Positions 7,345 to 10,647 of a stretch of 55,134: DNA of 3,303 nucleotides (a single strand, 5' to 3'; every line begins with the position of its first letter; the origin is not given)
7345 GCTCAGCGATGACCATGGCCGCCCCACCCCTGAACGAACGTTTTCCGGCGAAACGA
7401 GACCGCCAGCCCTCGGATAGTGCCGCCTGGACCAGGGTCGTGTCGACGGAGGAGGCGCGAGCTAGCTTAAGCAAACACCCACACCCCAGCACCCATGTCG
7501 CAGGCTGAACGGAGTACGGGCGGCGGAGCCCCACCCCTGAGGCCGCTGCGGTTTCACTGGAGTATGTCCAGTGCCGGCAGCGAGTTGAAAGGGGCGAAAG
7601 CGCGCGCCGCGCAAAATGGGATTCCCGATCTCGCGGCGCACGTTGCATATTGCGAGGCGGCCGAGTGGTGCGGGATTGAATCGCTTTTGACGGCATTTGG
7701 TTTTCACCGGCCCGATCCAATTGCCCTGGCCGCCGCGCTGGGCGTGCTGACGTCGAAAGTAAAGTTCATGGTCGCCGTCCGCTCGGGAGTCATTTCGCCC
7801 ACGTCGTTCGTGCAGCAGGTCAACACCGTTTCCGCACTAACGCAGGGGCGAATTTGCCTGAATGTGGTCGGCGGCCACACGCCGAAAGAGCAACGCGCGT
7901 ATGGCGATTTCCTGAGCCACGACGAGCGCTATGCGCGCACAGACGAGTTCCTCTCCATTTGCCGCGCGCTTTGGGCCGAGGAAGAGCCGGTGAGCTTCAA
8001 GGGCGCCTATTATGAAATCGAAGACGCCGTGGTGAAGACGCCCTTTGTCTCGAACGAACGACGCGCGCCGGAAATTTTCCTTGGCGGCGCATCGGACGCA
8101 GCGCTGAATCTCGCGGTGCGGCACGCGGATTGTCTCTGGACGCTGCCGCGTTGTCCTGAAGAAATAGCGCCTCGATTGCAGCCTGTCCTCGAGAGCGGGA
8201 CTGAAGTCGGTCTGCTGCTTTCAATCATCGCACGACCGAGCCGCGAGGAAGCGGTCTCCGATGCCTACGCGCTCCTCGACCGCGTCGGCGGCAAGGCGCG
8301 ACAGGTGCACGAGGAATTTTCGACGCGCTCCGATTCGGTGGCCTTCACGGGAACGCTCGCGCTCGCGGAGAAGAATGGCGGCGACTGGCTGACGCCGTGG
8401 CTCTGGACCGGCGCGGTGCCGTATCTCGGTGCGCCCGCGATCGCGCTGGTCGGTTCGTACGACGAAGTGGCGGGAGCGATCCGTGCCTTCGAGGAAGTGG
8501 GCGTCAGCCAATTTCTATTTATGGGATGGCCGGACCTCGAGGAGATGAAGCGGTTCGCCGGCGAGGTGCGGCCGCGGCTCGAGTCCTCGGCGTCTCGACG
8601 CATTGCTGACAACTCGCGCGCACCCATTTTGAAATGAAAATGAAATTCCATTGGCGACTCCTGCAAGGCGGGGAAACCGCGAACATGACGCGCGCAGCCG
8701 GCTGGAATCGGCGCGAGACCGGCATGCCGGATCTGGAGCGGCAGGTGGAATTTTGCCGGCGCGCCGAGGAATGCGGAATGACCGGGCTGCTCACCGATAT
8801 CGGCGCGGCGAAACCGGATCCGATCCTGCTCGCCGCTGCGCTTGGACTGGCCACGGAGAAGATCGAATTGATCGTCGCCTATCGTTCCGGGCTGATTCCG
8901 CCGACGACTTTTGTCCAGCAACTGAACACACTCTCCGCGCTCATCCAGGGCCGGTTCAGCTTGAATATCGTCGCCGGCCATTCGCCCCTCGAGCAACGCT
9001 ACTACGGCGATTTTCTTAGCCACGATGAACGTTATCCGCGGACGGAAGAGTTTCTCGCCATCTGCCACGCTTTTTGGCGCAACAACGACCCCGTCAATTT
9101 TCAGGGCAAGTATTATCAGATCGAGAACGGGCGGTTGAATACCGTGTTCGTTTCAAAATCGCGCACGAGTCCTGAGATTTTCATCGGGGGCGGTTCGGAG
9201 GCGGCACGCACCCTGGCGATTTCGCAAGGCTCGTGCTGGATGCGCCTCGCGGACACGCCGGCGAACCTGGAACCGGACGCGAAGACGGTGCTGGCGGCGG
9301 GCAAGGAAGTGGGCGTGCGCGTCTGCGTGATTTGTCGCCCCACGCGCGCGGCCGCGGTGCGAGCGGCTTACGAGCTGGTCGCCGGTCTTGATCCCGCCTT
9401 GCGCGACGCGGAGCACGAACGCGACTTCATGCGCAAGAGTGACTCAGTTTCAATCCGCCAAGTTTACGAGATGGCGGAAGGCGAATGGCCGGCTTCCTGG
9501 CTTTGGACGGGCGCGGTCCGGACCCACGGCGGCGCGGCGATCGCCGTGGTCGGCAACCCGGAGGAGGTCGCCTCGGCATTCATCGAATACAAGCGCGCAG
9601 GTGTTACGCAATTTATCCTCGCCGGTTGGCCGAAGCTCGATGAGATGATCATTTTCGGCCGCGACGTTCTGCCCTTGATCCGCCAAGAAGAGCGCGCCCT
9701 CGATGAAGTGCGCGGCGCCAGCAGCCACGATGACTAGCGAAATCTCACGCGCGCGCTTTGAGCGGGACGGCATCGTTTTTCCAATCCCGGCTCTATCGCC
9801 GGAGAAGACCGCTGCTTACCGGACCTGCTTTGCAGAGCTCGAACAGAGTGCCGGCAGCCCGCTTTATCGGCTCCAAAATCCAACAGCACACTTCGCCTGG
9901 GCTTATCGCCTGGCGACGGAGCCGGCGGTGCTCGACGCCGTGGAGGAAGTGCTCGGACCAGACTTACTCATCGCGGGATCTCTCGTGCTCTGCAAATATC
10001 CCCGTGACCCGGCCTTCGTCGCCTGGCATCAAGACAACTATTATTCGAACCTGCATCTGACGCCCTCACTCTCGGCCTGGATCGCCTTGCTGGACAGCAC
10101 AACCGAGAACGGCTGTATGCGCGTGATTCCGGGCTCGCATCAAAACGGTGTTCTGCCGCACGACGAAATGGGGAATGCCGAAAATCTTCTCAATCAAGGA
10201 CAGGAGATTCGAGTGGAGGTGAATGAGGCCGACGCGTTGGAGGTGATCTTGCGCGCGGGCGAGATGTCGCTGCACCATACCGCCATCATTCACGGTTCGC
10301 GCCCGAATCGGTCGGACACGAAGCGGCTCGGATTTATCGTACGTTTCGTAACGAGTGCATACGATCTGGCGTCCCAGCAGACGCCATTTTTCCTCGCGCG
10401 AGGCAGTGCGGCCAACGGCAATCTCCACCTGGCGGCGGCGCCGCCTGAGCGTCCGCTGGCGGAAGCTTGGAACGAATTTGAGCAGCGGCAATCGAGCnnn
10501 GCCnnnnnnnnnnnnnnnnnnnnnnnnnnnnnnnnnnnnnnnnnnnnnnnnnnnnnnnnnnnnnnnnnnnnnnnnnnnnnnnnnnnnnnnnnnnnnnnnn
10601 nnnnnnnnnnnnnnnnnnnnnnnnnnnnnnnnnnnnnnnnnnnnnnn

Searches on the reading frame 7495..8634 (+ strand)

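Call 16: search_protein_families(library=pfam, proteins=[window:7495-8634:+], max_evalue=0.01)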
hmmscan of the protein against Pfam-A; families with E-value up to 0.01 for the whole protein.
window:7495-8634:+ (380 aa): 1 family
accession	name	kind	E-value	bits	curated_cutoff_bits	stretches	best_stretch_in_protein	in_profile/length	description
PF00296.26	Bac_luciferase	-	1.2e-45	156.7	27.9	1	34-338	17-313/314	Luciferase-like monooxygenase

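Call 33: search_protein_families(library=ncbifam, proteins=[window:7495-8634:+], max_evalue=0.00001)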
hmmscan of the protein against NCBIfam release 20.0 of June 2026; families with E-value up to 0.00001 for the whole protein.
window:7495-8634:+ (380 aa): 15 families
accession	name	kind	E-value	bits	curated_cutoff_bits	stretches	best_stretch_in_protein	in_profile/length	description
TIGR03565.1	alk_sulf_monoox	equivalog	1.5e-51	175.5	518.2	1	52-362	32-346/346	FMNH2-dependent alkanesulfonate monooxygenase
NF001939.1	PRK00719.1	subfamily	5.7e-51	173.5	510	1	53-372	33-356/373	alkanesulfonate monooxygenase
TIGR04021.1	LLM_DMSO2_sfnG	equivalog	3e-35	122.2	382.95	1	74-363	62-346/350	dimethylsulfone monooxygenase SfnG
TIGR03860.1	FMN_nitrolo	subfamily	8.1e-21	74.3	279.7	1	70-160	68-160/422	NtaA/DmoA family FMN-dependent monooxygenase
TIGR03619.1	F420_Rv2161c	subfamily_domain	6.4e-20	71.8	166.9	1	71-275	42-232/247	TIGR03619 family F420-dependent LLM class oxidoreductase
TIGR03560.1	F420_Rv1855c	subfamily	1.3e-17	64.3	231.4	1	80-239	57-216/227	TIGR03560 family F420-dependent LLM class oxidoreductase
TIGR03612.1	RutA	equivalog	8.7e-15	55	498.3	1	71-219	63-209/355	pyrimidine utilization protein A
TIGR03621.1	F420_MSMEG_2516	subfamily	9.4e-13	47.9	213.15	1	48-213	15-172/295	TIGR03621 family F420-dependent LLM class oxidoreductase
TIGR03564.1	F420_MSMEG_4879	subfamily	5e-11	42.7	234.25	1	53-230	5-176/265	TIGR03564 family F420-dependent LLM class oxidoreductase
TIGR03559.1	F420_Rv3520c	subfamily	5.8e-10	38.7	335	1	49-175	15-139/325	LLM class F420-dependent oxidoreductase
TIGR03557.1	F420_G6P_family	subfamily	8.1e-09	35.1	210.4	1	78-217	52-188/316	TIGR03557 family F420-dependent LLM class oxidoreductase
TIGR04465.1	ArgArg_F420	equivalog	8.1e-09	35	470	1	79-213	100-231/364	F420-dependent hydroxymycolic acid dehydrogenase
TIGR03554.1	F420_G6P_DH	equivalog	3e-07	29.8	420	1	69-180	46-160/331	glucose-6-phosphate dehydrogenase (coenzyme-F420)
TIGR03854.1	F420_MSMEG_3544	hypoth_equivalog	3.8e-07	29.7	295.6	1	74-214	42-177/290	TIGR03854 family LLM class F420-dependent oxidoreductase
TIGR03571.1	lucif_BA3436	subfamily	4.1e-06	26.3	303.9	1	74-228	68-218/304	TIGR03571 family LLM class oxidoreductase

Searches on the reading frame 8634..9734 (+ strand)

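Call 16: search_protein_families(library=pfam, proteins=[window:8634-9734:+], max_evalue=0.01)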
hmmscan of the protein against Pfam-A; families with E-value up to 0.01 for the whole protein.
window:8634-9734:+ (367 aa): 1 family
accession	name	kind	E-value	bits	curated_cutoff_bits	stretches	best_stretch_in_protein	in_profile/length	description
PF00296.26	Bac_luciferase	-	3.6e-45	155.1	27.9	1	21-326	19-314/314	Luciferase-like monooxygenase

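Call 33: search_protein_families(library=ncbifam, proteins=[window:8634-9734:+], max_evalue=0.00001)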
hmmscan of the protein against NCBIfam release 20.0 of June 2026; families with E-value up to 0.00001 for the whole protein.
window:8634-9734:+ (367 aa): 12 families
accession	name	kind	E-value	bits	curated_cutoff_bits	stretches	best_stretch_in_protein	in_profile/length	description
TIGR03565.1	alk_sulf_monoox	equivalog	5.4e-52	176.9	518.2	1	36-349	28-346/346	FMNH2-dependent alkanesulfonate monooxygenase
NF001939.1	PRK00719.1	subfamily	1.1e-51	175.8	510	1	41-354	33-351/373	alkanesulfonate monooxygenase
TIGR04021.1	LLM_DMSO2_sfnG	equivalog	4.9e-36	124.8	382.95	1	61-353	61-349/350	dimethylsulfone monooxygenase SfnG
TIGR03860.1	FMN_nitrolo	subfamily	4.8e-17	61.9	279.7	1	59-149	69-161/422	NtaA/DmoA family FMN-dependent monooxygenase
TIGR03619.1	F420_Rv2161c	subfamily_domain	2.2e-14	53.6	166.9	1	60-228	43-207/247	TIGR03619 family F420-dependent LLM class oxidoreductase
TIGR03560.1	F420_Rv1855c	subfamily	1.4e-13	51.2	231.4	1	68-197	57-184/227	TIGR03560 family F420-dependent LLM class oxidoreductase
TIGR03564.1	F420_MSMEG_4879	subfamily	7.1e-10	38.9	234.25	1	41-166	5-127/265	TIGR03564 family F420-dependent LLM class oxidoreductase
TIGR03621.1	F420_MSMEG_2516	subfamily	1e-08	34.7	213.15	1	35-191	14-162/295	TIGR03621 family F420-dependent LLM class oxidoreductase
TIGR03612.1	RutA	equivalog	1.1e-08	35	498.3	1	65-196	69-198/355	pyrimidine utilization protein A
TIGR03557.1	F420_G6P_family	subfamily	1.2e-08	34.5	210.4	1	68-248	54-230/316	TIGR03557 family F420-dependent LLM class oxidoreductase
TIGR04465.1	ArgArg_F420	equivalog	3.2e-08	33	470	1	89-208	124-238/364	F420-dependent hydroxymycolic acid dehydrogenase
TIGR03559.1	F420_Rv3520c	subfamily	1.1e-06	27.9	335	0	89-163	67-139/325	LLM class F420-dependent oxidoreductase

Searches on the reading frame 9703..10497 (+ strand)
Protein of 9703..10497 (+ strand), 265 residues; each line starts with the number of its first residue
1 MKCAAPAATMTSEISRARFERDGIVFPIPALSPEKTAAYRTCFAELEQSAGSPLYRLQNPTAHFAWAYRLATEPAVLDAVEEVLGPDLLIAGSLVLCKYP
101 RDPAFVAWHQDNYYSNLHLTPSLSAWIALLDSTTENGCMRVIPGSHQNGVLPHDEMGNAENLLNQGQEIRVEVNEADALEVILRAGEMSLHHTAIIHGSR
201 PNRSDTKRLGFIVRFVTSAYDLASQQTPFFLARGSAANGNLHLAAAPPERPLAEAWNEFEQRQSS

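Call 16: search_protein_families(library=pfam, proteins=[window:9703-10497:+], max_evalue=0.01)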
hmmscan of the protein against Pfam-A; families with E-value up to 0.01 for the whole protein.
window:9703-10497:+ (265 aa): 1 family
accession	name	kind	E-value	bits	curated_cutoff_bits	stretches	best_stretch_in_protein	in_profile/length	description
PF05721.19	PhyH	-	3.5e-26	93.2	22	1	19-208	1-211/213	Phytanoyl-CoA dioxygenase (PhyH)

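Call 33: search_protein_families(library=ncbifam, proteins=[window:9703-10497:+], max_evalue=0.00001)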
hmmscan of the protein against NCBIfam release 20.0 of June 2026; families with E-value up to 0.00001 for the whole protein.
window:9703-10497:+ (265 aa): 3 families
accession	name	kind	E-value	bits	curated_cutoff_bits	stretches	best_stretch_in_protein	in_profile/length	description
TIGR01762.1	chlorin-enz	subfamily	2.2e-17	63.3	226.3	1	15-148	7-159/288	chlorinating enzyme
NF052437.1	MPhHdxlPhnYGIM8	equivalog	1.3e-06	28.1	500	1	69-208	78-206/260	methylphosphonate hydroxylase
NF045813.1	DxPntBtaHylase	equivalog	3.8e-06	26.4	550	1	71-206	91-235/285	1-deoxypentalenic acid 11-beta-hydroxylase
